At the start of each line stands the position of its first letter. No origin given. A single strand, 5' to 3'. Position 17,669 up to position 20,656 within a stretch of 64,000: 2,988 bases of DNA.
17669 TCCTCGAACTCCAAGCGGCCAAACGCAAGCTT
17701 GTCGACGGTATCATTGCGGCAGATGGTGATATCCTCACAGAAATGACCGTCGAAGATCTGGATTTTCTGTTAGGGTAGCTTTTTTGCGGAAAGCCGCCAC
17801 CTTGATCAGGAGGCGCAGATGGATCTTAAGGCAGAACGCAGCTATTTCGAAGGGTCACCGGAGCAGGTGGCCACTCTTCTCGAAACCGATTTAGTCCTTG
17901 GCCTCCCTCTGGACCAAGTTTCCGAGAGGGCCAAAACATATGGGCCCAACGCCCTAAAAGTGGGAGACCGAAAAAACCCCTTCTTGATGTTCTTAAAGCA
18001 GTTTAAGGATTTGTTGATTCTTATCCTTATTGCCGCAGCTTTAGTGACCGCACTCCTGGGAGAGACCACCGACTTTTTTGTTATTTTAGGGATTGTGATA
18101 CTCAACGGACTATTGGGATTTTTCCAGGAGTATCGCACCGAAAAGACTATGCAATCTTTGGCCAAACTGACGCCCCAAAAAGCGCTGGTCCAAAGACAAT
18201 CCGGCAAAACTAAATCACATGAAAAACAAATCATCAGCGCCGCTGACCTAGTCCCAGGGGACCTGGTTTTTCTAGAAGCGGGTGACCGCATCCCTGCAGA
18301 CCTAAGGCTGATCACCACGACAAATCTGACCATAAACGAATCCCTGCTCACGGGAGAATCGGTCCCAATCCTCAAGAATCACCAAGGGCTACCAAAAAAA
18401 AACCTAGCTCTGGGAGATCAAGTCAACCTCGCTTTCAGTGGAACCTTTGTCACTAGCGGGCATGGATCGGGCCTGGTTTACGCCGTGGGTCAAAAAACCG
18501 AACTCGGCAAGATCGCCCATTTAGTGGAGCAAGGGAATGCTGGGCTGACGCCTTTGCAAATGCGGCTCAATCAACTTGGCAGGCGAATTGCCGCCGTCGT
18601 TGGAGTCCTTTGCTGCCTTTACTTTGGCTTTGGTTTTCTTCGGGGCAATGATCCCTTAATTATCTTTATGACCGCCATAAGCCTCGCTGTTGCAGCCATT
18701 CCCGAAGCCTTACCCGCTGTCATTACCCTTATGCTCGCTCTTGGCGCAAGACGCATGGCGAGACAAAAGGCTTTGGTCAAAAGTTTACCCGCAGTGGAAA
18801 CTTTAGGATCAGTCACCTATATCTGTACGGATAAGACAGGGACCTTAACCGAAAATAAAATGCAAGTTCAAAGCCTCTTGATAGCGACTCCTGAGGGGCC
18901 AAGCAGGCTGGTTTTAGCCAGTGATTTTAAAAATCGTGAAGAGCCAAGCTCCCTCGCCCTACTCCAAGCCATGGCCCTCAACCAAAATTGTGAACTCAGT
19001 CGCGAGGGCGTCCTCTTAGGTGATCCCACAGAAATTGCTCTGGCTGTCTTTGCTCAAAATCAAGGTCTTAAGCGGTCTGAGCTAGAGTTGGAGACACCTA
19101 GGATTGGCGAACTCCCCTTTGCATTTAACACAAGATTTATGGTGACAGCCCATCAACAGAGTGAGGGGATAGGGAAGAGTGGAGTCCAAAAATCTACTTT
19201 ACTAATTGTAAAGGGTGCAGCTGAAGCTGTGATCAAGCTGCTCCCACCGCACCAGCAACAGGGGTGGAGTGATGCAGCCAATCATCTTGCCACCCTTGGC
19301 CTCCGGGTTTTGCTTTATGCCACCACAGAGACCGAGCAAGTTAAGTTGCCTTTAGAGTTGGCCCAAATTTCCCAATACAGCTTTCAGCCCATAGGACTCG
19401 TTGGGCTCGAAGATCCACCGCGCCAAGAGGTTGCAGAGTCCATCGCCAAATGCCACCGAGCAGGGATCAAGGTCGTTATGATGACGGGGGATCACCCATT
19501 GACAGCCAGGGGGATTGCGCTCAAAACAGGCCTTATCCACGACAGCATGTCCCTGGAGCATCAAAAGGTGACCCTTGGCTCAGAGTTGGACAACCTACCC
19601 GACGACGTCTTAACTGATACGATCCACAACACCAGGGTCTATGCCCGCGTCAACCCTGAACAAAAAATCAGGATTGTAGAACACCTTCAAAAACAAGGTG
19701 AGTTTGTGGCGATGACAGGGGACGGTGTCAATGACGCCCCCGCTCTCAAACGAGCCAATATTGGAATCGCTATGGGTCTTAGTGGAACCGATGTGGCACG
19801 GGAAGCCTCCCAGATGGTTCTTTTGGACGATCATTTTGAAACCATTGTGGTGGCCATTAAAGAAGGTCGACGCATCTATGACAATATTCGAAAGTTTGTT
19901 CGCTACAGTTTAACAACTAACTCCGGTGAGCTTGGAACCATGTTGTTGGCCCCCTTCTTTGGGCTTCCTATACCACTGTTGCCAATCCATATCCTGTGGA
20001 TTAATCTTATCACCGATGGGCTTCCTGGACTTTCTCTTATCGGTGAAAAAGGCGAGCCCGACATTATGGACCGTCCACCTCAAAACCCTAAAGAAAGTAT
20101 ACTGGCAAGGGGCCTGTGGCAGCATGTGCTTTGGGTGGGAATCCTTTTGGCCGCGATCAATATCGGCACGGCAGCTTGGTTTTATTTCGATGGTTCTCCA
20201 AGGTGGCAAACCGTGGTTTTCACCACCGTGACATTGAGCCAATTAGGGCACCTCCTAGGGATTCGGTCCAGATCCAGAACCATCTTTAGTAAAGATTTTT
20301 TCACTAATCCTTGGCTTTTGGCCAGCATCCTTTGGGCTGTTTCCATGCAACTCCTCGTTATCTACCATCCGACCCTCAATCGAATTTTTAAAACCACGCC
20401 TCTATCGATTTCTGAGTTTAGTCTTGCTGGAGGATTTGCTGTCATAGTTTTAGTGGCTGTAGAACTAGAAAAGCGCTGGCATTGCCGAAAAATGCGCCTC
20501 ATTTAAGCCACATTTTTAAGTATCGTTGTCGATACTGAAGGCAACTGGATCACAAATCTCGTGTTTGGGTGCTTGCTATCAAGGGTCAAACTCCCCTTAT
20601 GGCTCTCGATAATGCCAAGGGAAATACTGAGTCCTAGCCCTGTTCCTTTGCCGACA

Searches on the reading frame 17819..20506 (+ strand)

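Call 84: search_protein_families(library=pfam, proteins=[window:17819-20506:+], max_evalue=0.00001)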
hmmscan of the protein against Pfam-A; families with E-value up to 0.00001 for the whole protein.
window:17819-20506:+ (895 aa): 5 families
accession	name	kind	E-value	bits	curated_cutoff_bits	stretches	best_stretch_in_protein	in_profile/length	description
PF00689.26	Cation_ATPase_C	-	7e-52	176.2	27.3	1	717-887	1-175/175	Cation transporting ATPase, C-terminus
PF00122.25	E1-E2_ATPase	-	1.1e-49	168.9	28.1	1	117-316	2-181/181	E1-E2 ATPase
PF00702.32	Hydrolase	-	7e-21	75.9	26.4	1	335-647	4-191/191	haloacid dehalogenase-like hydrolase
PF00690.31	Cation_ATPase_N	-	4.5e-18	65.1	20.4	1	11-76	3-68/69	Cation transporter/ATPase, N-terminus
PF13246.12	Cation_ATPase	-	1e-12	48.3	21.7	1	396-473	16-86/91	Cation transport ATPase (P-type)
